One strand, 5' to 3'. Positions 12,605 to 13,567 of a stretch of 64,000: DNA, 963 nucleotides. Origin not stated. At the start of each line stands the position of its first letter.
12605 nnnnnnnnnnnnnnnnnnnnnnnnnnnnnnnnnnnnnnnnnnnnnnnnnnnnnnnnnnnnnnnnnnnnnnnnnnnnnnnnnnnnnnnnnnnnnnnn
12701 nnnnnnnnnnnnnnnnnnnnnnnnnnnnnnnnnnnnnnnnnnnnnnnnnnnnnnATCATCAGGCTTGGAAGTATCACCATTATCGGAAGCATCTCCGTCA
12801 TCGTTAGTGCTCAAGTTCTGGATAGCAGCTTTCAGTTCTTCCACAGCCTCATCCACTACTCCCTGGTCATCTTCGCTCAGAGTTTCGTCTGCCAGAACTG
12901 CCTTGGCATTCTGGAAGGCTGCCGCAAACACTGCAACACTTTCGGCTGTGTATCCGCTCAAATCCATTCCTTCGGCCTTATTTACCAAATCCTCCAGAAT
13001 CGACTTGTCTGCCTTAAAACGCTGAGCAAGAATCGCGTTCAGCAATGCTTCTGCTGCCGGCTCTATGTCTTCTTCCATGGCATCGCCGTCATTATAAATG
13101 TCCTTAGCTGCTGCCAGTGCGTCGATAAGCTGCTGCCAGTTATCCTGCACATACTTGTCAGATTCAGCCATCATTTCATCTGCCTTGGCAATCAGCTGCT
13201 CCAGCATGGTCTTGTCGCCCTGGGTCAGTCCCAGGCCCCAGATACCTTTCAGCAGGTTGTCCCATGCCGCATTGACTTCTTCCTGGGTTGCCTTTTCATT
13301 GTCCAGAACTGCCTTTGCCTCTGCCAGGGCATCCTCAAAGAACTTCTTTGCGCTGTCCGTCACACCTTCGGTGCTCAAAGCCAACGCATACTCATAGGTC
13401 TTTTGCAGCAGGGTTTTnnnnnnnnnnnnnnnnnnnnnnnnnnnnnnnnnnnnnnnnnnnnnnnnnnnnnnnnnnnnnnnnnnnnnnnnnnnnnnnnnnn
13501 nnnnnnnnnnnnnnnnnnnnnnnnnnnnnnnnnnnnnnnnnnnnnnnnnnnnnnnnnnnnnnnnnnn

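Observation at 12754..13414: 661-bp nucleotide-identical segment shared by paralogs A and B (twin copy at 17258..17918)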

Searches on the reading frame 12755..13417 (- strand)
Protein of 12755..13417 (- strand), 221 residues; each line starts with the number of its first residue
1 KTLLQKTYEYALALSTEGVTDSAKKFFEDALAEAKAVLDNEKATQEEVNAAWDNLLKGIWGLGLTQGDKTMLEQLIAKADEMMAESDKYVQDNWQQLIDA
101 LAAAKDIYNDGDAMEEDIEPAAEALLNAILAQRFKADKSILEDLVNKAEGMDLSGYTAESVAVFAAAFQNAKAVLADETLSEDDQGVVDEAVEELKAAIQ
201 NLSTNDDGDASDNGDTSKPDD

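Call 18: find_homologous_proteins(query=window:12755-13417:-, max_evalue=1e-20)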
Query seq(221 aa) (221 aa): 372 proteins with E <= 1e-20 among 3054 candidates; the best 120 are listed.
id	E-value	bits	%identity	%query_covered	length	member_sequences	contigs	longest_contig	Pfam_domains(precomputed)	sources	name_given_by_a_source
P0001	1.5e-126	438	97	100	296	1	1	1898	PF07554.20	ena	-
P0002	1.3e-102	360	82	100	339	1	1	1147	PF07554.20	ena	-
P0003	2.8e-101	356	82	94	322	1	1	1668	PF07554.20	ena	-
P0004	7.8e-96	338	78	99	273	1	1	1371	PF07554.20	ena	-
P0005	5.1e-94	332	75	100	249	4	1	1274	PF07554.20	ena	-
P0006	3.3e-92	326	75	91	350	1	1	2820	PF07554.20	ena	-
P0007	2.1e-90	320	74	100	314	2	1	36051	PF07554.20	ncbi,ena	-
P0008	2.6e-89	317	73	97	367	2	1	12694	PF18998.7,PF07554.20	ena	-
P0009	1.8e-88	314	71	100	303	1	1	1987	PF07554.20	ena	-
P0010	1.3e-87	311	72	99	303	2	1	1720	PF07554.20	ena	-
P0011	4.6e-87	309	75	92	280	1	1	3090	PF07554.20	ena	-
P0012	1.1e-83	298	69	100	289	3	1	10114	PF07554.20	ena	-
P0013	6.0e-83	296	69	99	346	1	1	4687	PF07554.20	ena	-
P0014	7.3e-82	292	71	97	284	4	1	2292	PF07554.20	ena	-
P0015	3.0e-81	290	70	96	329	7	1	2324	PF18998.7,PF07554.20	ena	-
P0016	3.7e-81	290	68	99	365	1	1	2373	PF07523.19,PF07554.20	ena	-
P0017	4.2e-81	290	76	85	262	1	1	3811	PF07554.20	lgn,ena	-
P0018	4.2e-81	290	69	98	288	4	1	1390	PF07554.20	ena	-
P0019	1.1e-80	288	69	98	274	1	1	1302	PF07554.20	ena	-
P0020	2.9e-80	287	68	98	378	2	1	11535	PF07554.20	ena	-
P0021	6.9e-80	286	67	100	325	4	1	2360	PF18998.7,PF07554.20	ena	-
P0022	1.4e-79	285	66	100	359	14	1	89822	PF07554.20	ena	-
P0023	1.9e-79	284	66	100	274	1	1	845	PF07554.20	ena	-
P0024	3.0e-79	284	68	100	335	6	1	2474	PF07554.20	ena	-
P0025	2.6e-78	281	66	100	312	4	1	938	PF18998.7,PF07554.20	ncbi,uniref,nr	ncbi:FIVAR domain-containing protein, partial [Pseudoflavonifractor capillosus]|uniref:InlB B-repeat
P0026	6.8e-78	279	66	99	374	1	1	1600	PF07554.20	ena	-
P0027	1.9e-77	278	73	87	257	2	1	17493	PF07554.20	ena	-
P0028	1.5e-76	275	64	100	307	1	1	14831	PF07554.20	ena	-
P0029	1.8e-76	275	64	96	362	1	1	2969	PF07554.20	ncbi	-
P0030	2.0e-76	274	67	96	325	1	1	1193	PF07554.20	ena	-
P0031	3.6e-76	274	67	95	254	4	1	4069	PF07554.20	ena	-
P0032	4.6e-76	273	70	97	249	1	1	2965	PF07554.20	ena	-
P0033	1.8e-75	271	65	100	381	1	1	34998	PF07554.20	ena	-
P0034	2.6e-75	271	63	99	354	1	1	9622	PF07554.20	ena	-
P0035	1.5e-74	268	64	98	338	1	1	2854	PF07554.20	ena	-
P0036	1.9e-74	268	63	100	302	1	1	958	PF07554.20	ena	-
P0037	1.3e-73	265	70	86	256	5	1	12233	PF07554.20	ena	-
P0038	1.6e-73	265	63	99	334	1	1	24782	PF18998.7,PF07554.20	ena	-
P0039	4.4e-73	264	67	88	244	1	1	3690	PF07554.20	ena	-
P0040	4.8e-72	260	61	100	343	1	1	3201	PF07554.20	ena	-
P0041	7.2e-72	260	70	87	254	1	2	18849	PF07554.20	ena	-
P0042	2.6e-71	258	69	87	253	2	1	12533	PF07554.20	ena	-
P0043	3.0e-71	258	71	83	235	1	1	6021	PF07554.20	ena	-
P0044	1.1e-70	256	62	100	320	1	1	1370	PF07554.20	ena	-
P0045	1.4e-70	255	70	84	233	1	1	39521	PF07554.20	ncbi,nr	ncbi:FIVAR domain-containing protein, partial [Pseudoflavonifractor capillosus]|nr:FIVAR domain-cont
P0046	2.4e-70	255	63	95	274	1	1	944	PF07554.20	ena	-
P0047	3.9e-70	254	77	76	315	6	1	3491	PF07554.20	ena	-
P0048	8.8e-70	253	59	100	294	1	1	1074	PF07554.20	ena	-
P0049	2.3e-69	251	73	81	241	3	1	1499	PF07554.20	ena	-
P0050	3.5e-69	251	71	81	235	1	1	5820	PF07554.20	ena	-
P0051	2.1e-68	248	60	99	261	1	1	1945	PF07554.20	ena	-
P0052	2.3e-68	248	71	81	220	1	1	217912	PF07554.20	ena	-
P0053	3.9e-68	247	62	99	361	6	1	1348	PF07554.20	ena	-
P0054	4.8e-68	247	61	100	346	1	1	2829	PF07554.20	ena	-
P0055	6.0e-68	247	61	100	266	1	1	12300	PF07554.20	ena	-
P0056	7.2e-68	247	70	81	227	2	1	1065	PF07554.20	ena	-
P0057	2.7e-67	245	67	83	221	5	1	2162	PF07554.20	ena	-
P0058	8.9e-66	240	68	81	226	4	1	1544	PF07554.20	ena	-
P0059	3.2e-65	238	68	78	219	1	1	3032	PF07554.20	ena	-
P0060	6.5e-65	237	66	81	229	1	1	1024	PF07554.20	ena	-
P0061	7.1e-65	237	62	92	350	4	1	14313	PF18998.7,PF07554.20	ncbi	ncbi:hypothetical protein B5F98_12160, partial [Pseudoflavonifractor sp. An44]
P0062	9.6e-65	236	63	87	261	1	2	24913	PF07554.20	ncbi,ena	-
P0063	1.9e-64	235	83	68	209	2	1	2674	PF07554.20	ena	-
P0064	4.0e-64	234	57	100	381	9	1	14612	PF07532.18,PF07554.20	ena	-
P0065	3.8e-63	231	59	89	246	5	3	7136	PF07554.20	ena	-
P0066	4.7e-63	231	59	89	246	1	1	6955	PF07554.20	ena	-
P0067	7.7e-63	230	59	89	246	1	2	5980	PF07554.20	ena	-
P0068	8.7e-63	230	56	100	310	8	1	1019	PF07554.20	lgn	-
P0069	8.9e-63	230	59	89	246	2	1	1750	PF02734.23,PF07554.20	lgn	-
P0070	1.0e-62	230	67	78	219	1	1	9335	PF07554.20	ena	-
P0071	5.2e-62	227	57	100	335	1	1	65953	PF07554.20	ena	-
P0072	1.4e-61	226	58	89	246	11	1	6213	PF07554.20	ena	-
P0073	2.9e-61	225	65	78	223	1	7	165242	PF07554.20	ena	-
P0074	3.1e-61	225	61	85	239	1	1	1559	PF07554.20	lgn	-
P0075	1.5e-60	223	63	88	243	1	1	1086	PF07554.20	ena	-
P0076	3.3e-60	222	64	78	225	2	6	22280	PF07554.20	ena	-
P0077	3.5e-60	221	52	99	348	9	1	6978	PF07554.20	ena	-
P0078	4.1e-60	221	49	91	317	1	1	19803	PF07554.20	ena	-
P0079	5.9e-60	221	58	91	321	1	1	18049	PF07554.20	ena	-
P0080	1.2e-59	220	53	100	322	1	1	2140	PF07554.20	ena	-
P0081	1.9e-59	219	67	76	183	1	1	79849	PF07554.20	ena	-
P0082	2.7e-59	219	58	88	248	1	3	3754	PF07554.20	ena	-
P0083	4.7e-59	218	60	82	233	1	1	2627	PF07554.20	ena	-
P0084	1.9e-58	216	46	88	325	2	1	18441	PF07554.20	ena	-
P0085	3.0e-58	215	56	100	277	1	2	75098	PF07554.20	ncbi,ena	-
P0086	3.1e-58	215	87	54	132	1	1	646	PF07554.20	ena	-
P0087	2.5e-57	212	58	84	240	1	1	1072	PF07554.20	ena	-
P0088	2.6e-57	212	64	74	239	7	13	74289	PF07554.20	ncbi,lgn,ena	-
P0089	2.7e-57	212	58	87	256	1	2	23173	PF07554.20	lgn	-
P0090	2.7e-57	212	55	95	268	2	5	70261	PF07554.20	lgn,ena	-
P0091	3.8e-57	212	57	82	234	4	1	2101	PF07554.20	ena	-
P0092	4.9e-57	211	53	62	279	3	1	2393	PF07554.20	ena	-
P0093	1.9e-56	209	54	94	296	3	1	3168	PF07554.20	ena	-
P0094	6.0e-56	208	59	79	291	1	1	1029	PF07554.20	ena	-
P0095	1.3e-55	206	58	91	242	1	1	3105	PF07554.20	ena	-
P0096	4.0e-55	205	100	49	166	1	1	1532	PF07554.20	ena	-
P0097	7.0e-55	204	64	71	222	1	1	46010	PF07554.20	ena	-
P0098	7.8e-55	204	66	72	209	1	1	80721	PF07554.20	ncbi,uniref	ncbi:hypothetical protein B5F12_06095, partial [Pseudoflavonifractor sp. An176]|uniref:LPXTG cell wa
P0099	2.9e-54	202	56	86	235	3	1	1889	PF07554.20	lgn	-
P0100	6.4e-54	201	68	72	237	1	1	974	PF07554.20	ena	-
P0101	1.2e-53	200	56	88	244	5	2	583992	PF07554.20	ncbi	-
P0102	2.5e-53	199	66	70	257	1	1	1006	PF07554.20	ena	-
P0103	6.6e-53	198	54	90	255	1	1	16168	PF07554.20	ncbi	-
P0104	4.5e-52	195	55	85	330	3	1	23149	PF07554.20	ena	-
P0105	1.1e-51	194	65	70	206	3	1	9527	PF07554.20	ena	-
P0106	1.1e-51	194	60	75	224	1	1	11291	PF07554.20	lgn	-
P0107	2.7e-51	192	65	69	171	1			PF07554.20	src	-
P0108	5.5e-51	191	54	95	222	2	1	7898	PF07554.20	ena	-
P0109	1.5e-50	190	49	87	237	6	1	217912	PF07554.20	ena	-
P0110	2.9e-50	189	53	88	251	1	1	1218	PF07554.20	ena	-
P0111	5.5e-49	185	73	51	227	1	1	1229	PF07554.20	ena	-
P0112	7.0e-49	185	64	68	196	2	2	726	PF07554.20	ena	-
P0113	1.1e-48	184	65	68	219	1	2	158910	PF07554.20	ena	-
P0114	3.7e-48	182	49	99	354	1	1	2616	PF18998.7,PF07554.20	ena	-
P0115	3.1e-47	179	59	72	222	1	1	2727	PF07554.20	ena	-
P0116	5.5e-47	178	60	72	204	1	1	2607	PF07554.20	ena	-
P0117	1.2e-46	177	62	68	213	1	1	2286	PF07554.20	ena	-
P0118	1.4e-46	177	60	72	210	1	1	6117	PF07554.20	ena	-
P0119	1.8e-46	177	59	81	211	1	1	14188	PF07554.20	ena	-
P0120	3.3e-46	176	69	59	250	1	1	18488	PF07554.20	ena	-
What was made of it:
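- Module-containing proteins in public metagenomes are almost all short contig-end fragments (call 18).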

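Call 21: find_encoding_contigs(protein=P0096, flank=10000)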
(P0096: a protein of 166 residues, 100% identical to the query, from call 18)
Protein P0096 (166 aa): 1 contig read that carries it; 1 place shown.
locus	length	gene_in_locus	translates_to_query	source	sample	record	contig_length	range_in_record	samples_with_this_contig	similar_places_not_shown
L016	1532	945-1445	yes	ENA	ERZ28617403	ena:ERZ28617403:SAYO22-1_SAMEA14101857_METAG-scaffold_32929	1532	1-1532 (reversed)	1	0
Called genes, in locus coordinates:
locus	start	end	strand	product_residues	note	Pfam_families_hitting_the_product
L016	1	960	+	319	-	?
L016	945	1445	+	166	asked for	PF07554:FIVAR (weak)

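Call 22: find_encoding_contigs(protein=P0086, flank=10000)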
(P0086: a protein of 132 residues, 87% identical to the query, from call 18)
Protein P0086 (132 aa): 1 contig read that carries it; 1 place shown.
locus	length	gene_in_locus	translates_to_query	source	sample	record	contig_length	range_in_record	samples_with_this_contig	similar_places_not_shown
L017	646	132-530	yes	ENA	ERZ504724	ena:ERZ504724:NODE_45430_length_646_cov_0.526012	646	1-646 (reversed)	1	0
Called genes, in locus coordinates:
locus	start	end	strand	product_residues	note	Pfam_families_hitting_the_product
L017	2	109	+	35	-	?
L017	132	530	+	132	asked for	PF07554:FIVAR (faint)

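Call 23: find_encoding_contigs(protein=P0001, flank=10000)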
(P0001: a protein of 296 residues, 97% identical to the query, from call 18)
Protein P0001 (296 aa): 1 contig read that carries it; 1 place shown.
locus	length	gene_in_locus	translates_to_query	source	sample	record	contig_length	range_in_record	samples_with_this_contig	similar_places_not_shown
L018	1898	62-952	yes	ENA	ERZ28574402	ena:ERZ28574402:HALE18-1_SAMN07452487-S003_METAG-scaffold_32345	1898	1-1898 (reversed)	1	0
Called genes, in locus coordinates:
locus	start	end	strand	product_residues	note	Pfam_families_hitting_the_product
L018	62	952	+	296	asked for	PF07554:FIVAR (weak)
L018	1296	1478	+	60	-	-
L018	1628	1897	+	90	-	?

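Call 46: search_solved_structures(query=window:12755-13417:-, max_evalue=0.01)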
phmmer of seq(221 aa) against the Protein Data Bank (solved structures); distinct sequences matched with E-value up to 0.01: 1.
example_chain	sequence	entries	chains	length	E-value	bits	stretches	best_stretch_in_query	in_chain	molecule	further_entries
3rpm_A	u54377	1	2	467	0.0022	21.4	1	131-208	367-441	Beta-N-acetyl-hexosaminidase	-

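Call 51: find_related_loci(query=window:12755-13417:-, collection=metagenome_contigs, flank=10000)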
Query seq(221 aa) (221 aa) in metagenome_contigs; peptide patterns used: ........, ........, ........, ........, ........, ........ (x = any residue, [..] = any of these).
314 stretches matched a pattern; 4 encode a relative of the query (tblastn E <= 1e-3); 4 distinct loci.
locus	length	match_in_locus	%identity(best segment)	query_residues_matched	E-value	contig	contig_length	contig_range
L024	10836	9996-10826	73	1-221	4e-103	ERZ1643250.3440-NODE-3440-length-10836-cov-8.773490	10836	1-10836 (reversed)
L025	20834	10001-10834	65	1-217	3e-85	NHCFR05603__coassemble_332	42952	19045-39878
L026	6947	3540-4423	72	1-221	2e-83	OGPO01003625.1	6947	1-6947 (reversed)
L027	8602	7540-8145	71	1-202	1e-82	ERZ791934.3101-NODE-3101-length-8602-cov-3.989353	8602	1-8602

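Call 67: predict_structure(alignment_id=A1)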
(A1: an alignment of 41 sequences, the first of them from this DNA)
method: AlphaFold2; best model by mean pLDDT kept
length: 221 residues; sequences in the alignment: 41
mean_pLDDT: 93.9   pTM: 0.76
mean pLDDT of the five models: 93.9, 93.7, 93.0, 92.1, 91.8
residues with pLDDT >= 90: 203; 70-90: 2; 50-70: 3; < 50: 13
segments of 3 or more residues with pLDDT < 50: 208-218
pLDDT, mean of each block of 10 residues (from residue 1): 97 98 98 98 98 98 98 98 97 97 98 98 99 97 97 95 98 97 98 98 72 45 49
secondary structure, 60 per line:
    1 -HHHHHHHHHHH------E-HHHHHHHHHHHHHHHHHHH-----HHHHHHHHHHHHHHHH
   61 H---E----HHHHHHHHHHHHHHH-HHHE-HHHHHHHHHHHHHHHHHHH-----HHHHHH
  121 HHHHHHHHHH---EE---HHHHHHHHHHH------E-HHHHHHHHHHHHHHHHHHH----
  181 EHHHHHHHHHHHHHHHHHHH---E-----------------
elements in order: H2-12 H21-39 H45-61 H70-84 H91-109 H115-130 H139-149 H158-176 H182-200
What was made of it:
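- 12754..13414 (-): Block copy 1, in gene A (aa 1179-1399). It encodes three FIVAR three-helix bundles plus the first ~14 residues of the D/N/K-rich linker. AlphaFold2 model has pLDDT 93.9 with 9 helices in 3 bundles and a disordered tail (call 67).
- On FIVAR domain (Pfam PF07554): The AlphaFold2 model has pLDDT 93.9 and nine helices grouped 3+3+3 (call 67).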

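Call 70: fold_search(model_id=the predicted structure, library=pdb)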
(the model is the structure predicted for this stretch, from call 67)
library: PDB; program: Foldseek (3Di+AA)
matches with E <= 10: 155; with E <= 0.001: 0
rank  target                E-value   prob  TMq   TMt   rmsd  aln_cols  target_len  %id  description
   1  3rpm_A                7.4e-03  1.00  0.31  0.15   9.5        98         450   28  Crystal structure of the first GH20 domain of a novel Beta-N-acetyl-hexosaminidase StrH from Streptococcus pneumoniae  (released 2011-10-26)
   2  6gv8                  9.1e-03  0.99  0.21  0.29  11.8       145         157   19  Characterization of extracellular matrix binding protein- (Embp)-mediated Staphylococcus epidermidis adherence to fibron (released 2019-07-03)
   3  2yl6                  1.9e-02  1.00  0.30  0.16   9.3       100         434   26  Inhibition of the pneumococcal virulence factor StrH and molecular insights into N-glycan recognition and hydrolysis (released 2011-09-14)
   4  9kx0                  2.3e-02  0.87  0.24  0.24  22.8       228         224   13  Crystal structure of CAMP3 factor of Cutibacterium acnes. (released 2025-07-23)
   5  2dgj_B                2.4e-02  0.98  0.31  0.28  12.2       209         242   15  Crystal structure of EbhA (756-1003 domain) from Staphylococcus aureus (released 2007-03-20)
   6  2yl8_A                3.7e-02  1.00  0.30  0.16   9.3       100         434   26  Inhibition of the pneumococcal virulence factor StrH and molecular insights into N-glycan recognition and hydrolysis (released 2011-09-07)
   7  2yll                  3.7e-02  1.00  0.30  0.16   9.1       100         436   26  Inhibition of the pneumococcal virulence factor StrH and molecular insights into N-glycan recognition and hydrolysis (released 2011-09-21)
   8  4az6                  4.4e-02  1.00  0.30  0.16   9.1       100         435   26  Differential inhibition of the tandem GH20 catalytic modules in the pneumococcal exo-beta-D-N-acetylglucosaminidase, Str (released 2013-07-10)
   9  4az7                  4.6e-02  1.00  0.31  0.16   9.1        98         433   28  Differential inhibition of the tandem GH20 catalytic modules in the pneumococcal exo-beta-D-N-acetylglucosaminidase, Str (released 2013-07-10)
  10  6qev_B                5.4e-02  0.54  0.24  0.06  17.9       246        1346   18  EngBF DARPin Fusion 4b B6 (released 2019-11-06)
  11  3rpm_B                6.7e-02  1.00  0.25  0.13  10.3        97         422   24  Crystal structure of the first GH20 domain of a novel Beta-N-acetyl-hexosaminidase StrH from Streptococcus pneumoniae  (released 2011-10-26)
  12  7jrm                  7.5e-02  1.00  0.29  0.14   2.3        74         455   24  The structure of CBM51-2 and INT domains from Clostridium perfringens ZmpB (released 2021-02-03)
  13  2dgj_A                7.5e-02  0.93  0.31  0.28  12.2       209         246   14  Crystal structure of EbhA (756-1003 domain) from Staphylococcus aureus (released 2007-03-20)
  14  6qfk_A                7.9e-02  0.44  0.24  0.06  18.1       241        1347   17  EngBF DARPin Fusion 4b G10 (released 2019-11-06)
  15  2ozn_B                9.3e-02  0.97  0.27  0.44   9.5       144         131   18  The Cohesin-Dockerin Complex of NagJ and NagH from Clostridium perfringens (released 2008-05-06)
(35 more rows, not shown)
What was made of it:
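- On FIVAR domain (Pfam PF07554): The best fold hits, all weak, are to FIVAR-type modules of StrH, Embp, EbhA, NagH and ZmpB (call 70).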
